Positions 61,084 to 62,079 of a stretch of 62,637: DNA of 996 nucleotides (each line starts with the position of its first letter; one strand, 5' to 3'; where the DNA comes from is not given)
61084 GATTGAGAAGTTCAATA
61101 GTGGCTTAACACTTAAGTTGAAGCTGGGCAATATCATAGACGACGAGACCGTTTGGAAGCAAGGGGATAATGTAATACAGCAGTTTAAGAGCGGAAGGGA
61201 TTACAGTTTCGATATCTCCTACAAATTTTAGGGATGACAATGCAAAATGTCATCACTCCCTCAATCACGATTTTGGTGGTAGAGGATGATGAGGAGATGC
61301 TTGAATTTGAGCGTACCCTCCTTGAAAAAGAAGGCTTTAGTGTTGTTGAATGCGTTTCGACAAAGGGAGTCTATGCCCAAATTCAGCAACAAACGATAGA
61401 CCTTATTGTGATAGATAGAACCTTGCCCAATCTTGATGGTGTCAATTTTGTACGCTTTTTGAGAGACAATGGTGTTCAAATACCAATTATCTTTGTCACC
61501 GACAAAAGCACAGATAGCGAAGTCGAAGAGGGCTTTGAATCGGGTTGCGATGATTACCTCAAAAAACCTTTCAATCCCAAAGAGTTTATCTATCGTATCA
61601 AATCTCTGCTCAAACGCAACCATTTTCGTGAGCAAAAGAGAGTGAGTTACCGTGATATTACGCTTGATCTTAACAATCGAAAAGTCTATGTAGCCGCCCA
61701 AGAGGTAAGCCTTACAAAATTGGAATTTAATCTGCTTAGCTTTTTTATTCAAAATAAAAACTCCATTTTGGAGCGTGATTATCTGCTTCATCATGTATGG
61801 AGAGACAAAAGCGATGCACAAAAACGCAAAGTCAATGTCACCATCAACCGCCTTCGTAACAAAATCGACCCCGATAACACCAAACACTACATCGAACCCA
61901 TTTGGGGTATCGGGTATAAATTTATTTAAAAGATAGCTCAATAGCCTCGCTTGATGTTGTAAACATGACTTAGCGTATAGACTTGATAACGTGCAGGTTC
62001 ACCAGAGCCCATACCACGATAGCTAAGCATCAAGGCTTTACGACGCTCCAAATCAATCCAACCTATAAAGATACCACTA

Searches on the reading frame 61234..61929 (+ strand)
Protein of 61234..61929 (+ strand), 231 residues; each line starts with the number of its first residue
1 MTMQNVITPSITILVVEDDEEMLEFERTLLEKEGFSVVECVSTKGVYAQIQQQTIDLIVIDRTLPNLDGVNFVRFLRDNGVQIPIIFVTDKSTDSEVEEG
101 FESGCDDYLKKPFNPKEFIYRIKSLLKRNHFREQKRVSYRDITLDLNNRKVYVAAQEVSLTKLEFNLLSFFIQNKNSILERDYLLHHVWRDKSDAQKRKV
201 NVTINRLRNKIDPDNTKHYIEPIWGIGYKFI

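Call 45: search_protein_families(library=pfam, proteins=[window:61234-61929:+], max_evalue=0.0001)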
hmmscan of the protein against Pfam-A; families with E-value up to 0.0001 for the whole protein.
window:61234-61929:+ (231 aa): 2 families
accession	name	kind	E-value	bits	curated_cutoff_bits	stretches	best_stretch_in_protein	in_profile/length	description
PF00072.30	Response_reg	-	4.6e-26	91.6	30.2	1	13-122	1-110/111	Response regulator receiver domain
PF00486.34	Trans_reg_C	-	3.1e-21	75.7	26.2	1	156-230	2-77/77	Transcriptional regulatory protein, C terminal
